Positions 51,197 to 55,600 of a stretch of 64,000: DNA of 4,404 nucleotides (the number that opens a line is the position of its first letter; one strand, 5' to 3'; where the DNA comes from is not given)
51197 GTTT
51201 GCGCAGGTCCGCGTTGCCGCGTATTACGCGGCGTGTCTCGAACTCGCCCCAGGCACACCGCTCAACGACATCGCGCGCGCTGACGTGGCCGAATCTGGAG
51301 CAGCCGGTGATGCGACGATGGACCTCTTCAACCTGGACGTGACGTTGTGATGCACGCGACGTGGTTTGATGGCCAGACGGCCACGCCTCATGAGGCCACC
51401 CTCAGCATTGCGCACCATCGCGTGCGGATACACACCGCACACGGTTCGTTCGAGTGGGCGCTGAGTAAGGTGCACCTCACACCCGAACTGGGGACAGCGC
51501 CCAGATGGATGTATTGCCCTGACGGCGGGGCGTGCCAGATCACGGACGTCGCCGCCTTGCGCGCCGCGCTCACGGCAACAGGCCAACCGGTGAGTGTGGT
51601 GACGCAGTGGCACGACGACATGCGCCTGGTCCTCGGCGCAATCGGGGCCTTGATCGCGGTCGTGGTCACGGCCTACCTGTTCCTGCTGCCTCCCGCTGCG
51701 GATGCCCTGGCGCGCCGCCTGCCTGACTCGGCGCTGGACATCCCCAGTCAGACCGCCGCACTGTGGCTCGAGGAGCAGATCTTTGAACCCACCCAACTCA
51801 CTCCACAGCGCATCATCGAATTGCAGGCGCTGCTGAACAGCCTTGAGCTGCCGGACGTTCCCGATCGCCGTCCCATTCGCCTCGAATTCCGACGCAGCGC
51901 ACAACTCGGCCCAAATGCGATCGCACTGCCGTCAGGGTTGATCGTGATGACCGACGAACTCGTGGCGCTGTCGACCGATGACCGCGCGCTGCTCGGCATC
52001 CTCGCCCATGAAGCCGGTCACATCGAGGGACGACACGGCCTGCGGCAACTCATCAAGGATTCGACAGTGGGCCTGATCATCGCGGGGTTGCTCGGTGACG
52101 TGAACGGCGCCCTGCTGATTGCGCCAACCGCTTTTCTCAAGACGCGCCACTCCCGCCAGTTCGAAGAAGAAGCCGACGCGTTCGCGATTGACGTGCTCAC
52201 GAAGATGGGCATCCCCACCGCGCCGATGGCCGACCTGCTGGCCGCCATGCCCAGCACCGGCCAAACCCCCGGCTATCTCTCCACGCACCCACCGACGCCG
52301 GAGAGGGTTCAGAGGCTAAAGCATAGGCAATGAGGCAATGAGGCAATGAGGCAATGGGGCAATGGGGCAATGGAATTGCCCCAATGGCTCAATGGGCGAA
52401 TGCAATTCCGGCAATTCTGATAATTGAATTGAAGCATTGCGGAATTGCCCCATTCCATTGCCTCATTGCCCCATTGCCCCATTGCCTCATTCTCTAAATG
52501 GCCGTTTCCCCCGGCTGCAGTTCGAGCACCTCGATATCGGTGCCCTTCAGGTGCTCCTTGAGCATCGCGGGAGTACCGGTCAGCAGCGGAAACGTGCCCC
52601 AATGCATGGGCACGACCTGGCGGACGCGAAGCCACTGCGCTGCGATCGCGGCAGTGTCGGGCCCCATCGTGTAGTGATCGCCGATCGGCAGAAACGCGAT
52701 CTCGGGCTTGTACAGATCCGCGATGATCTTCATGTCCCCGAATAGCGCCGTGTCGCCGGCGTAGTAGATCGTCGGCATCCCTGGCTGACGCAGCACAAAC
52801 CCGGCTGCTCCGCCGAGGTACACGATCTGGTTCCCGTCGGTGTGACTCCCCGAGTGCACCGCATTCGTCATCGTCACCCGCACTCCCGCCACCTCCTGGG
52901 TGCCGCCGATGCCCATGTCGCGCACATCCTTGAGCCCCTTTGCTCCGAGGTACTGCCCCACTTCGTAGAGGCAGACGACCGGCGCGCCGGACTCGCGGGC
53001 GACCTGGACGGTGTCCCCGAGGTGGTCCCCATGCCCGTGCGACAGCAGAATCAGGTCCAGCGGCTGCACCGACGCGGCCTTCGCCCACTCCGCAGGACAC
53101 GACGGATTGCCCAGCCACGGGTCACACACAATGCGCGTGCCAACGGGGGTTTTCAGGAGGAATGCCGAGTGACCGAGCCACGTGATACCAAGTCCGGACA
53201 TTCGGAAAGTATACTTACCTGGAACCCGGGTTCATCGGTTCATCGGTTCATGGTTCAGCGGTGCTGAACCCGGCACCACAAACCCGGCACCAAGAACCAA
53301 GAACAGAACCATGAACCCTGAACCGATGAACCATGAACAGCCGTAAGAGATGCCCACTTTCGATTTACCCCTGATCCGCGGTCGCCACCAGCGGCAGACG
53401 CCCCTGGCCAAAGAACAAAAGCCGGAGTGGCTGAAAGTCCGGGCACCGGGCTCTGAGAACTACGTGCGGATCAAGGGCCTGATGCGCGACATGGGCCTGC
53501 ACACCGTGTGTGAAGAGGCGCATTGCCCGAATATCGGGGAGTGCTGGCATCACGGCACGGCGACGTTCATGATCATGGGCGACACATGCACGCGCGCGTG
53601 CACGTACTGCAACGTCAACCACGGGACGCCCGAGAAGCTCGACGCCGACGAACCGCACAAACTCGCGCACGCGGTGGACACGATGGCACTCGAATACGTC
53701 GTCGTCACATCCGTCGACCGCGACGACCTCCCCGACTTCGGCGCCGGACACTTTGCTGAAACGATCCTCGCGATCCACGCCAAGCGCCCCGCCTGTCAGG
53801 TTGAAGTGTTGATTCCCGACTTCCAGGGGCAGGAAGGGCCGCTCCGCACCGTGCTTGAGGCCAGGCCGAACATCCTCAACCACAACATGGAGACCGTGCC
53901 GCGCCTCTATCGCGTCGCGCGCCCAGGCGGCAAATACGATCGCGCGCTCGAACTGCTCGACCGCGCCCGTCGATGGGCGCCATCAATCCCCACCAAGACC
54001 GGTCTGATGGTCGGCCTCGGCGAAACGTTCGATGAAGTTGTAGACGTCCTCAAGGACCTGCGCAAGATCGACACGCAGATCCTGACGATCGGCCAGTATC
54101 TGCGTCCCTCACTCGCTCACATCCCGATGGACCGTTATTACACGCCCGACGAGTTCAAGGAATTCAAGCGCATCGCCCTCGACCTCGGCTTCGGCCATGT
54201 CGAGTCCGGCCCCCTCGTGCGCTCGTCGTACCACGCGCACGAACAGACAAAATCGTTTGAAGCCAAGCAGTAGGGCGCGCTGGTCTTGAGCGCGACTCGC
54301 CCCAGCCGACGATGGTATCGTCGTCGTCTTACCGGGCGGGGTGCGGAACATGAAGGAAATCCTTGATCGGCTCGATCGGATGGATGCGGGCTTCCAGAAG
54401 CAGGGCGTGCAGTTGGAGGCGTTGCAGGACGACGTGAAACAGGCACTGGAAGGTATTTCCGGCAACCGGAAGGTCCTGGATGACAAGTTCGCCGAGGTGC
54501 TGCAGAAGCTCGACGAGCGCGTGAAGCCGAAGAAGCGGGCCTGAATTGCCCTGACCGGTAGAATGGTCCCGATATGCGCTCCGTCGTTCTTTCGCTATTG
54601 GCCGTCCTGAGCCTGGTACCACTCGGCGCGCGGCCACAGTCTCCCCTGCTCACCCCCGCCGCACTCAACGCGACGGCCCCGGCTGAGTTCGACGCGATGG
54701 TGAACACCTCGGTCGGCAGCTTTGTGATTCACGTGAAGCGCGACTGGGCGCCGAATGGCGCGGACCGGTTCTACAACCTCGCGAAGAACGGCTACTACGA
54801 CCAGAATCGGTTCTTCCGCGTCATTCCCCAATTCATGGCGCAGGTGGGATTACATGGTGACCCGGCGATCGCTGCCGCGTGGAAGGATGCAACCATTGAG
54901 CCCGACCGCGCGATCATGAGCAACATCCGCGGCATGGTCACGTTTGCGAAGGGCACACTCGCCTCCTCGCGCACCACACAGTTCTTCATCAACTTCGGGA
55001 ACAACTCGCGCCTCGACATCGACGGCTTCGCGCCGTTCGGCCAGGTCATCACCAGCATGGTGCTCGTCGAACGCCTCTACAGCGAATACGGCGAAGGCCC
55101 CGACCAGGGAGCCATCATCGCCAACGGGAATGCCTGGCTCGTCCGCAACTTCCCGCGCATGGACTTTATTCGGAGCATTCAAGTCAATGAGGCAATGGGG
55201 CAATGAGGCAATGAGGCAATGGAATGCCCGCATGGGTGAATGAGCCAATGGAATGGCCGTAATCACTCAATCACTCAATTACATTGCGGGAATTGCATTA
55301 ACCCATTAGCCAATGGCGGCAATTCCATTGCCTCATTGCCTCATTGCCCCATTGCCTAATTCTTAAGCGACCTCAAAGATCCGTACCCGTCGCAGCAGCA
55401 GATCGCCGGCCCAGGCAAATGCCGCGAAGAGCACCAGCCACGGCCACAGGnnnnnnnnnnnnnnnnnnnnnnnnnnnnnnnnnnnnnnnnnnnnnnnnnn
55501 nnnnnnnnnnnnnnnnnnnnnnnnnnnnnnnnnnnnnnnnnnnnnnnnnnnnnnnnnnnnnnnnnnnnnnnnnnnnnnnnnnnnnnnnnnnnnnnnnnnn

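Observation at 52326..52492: Second repeat family: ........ arrays arranged as palindromes at four loci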

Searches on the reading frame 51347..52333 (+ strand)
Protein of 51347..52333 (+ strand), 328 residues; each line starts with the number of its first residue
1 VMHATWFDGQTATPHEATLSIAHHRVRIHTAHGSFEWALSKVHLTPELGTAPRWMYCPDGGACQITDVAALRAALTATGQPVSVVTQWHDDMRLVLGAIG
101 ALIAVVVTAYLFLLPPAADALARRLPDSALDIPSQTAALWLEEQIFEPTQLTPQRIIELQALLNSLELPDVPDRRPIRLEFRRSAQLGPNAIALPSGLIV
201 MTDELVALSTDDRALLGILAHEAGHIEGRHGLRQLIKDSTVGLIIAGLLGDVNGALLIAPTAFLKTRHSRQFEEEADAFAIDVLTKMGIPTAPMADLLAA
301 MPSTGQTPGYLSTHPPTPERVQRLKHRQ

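Call 13: find_encoding_contigs(protein=window:51347-52333:+, flank=3000, max_places=6)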
Protein window:51347-52333:+ (328 aa): no gene with exactly this product is on record in the collection.

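Call 14: search_protein_families(library=pfam, proteins=[window:51347-52333:+])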
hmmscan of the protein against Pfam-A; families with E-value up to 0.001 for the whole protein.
window:51347-52333:+ (328 aa): 2 families
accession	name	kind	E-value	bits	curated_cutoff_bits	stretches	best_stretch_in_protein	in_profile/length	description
PF01435.24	Peptidase_M48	-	5.5e-23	82.2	20.3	1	188-327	35-185/186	Peptidase family M48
PF23368.1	DUF7092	-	3.5e-18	66.4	24.5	1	1-77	1-76/77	Domain of unknown function (DUF7092)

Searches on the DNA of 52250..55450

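Call 78: search_rna_families(source=window, start=52250, end=55450, threshold=evalue, max_evalue=1)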
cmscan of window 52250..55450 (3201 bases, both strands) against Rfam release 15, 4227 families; matches with E-value up to 1: 7.
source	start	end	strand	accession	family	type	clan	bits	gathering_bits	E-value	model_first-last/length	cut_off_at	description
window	55194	55353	+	RF03423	mir-962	Gene; miRNA;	-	40.5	70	3.5e-06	1-92/92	no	mir-962 microRNA precursor family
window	55211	55336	+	RF04069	MIR6135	Gene; miRNA;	-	38.1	99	0.00025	1-122/122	no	MIR6135 microRNA precursor family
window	52345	52483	+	RF03423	mir-962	Gene; miRNA;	-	33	70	0.0004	1-92/92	no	mir-962 microRNA precursor family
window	52344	52484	-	RF03349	mir-3151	Gene; miRNA;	-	32.1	83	0.0084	1-85/85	no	mir-3151 microRNA precursor family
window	52344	52484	+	RF03349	mir-3151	Gene; miRNA;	-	30.5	83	0.02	1-85/85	no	mir-3151 microRNA precursor family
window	52351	52477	+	RF03843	MIR2600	Gene; miRNA;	-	24.2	98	0.12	1-85/85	no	MIR2600 microRNA precursor family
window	55227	55350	+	RF04026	mir-8499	Gene; miRNA;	-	21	100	0.85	1-77/77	no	mir-8499 microRNA precursor family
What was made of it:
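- Tried and rejected: A permissive scan gives only sub-threshold hits to eukaryotic miRNA-precursor models, which are generic long hairpins (call 78).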

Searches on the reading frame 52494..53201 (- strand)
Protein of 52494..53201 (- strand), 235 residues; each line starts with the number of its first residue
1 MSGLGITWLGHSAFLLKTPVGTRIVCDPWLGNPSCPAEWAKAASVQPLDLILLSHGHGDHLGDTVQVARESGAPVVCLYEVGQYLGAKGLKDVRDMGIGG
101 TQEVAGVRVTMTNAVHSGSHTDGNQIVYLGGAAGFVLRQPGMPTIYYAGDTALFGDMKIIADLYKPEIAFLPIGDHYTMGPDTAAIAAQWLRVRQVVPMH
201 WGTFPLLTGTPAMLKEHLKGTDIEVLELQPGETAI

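Call 14: search_protein_families(library=pfam, proteins=[window:52494-53201:-])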
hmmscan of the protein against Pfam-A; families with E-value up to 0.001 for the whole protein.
window:52494-53201:- (235 aa): 3 families
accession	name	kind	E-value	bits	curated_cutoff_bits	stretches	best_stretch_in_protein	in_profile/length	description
PF12706.13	Lactamase_B_2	-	1.9e-27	96.6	27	1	22-201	1-200/200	Beta-lactamase superfamily domain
PF13483.12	Lactamase_B_3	-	6.2e-24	85.2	24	1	6-200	2-160/160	Beta-lactamase superfamily domain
PF00753.33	Lactamase_B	-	2.5e-10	41.1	22.7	1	7-189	2-179/196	Metallo-beta-lactamase superfamily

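Call 31: find_related_loci(query=window:52494-53201:-, collection=metagenome_contigs, flank=3500)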
Query window:52494-53201:- (235 aa) in metagenome_contigs; peptide patterns used: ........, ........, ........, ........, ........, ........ (x = any residue, [..] = any of these).
600 stretches matched a pattern (row limit reached: there are more); 475 encode a relative of the query (tblastn E <= 1e-3); the best 80 are kept; 80 distinct loci.
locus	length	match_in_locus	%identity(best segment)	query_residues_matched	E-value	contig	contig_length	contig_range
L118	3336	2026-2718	71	4-234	8e-115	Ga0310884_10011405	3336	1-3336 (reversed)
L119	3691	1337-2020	70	4-231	4e-111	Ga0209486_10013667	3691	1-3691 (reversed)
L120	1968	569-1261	68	4-234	2e-114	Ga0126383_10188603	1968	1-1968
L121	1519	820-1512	67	4-234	2e-114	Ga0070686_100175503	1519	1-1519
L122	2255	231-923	68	4-234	7e-110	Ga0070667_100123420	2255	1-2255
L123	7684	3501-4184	69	4-232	1e-101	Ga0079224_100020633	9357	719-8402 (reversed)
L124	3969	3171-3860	62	1-234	3e-92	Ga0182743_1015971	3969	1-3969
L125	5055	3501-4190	60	1-234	7e-88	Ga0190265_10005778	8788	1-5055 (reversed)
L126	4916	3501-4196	60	1-234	4e-88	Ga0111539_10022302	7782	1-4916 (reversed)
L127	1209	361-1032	61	4-233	2e-93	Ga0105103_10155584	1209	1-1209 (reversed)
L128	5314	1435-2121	59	4-234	9e-87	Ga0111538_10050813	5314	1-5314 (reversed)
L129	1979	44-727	60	1-234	1e-90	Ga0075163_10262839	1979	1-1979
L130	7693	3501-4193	58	1-233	2e-86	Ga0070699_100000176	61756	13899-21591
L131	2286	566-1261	57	1-234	4e-89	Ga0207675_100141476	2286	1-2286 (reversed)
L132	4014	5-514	75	65-234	1e-85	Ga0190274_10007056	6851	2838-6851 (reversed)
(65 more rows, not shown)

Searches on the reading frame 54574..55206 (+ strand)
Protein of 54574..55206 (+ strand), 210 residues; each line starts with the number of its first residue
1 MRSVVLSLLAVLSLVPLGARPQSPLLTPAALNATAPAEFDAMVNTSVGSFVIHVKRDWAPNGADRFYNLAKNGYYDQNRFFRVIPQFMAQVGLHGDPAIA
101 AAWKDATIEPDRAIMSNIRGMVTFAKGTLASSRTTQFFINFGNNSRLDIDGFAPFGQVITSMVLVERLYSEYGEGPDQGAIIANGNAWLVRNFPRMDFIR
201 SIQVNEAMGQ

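Call 14: search_protein_families(library=pfam, proteins=[window:54574-55206:+])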
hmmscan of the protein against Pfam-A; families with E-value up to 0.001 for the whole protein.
window:54574-55206:+ (210 aa): 1 family
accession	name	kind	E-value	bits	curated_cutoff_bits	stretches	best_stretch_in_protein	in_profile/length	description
PF00160.26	Pro_isomerase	-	4.1e-22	79.5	21.7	1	43-170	4-139/159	Cyclophilin type peptidyl-prolyl cis-trans isomerase/CLD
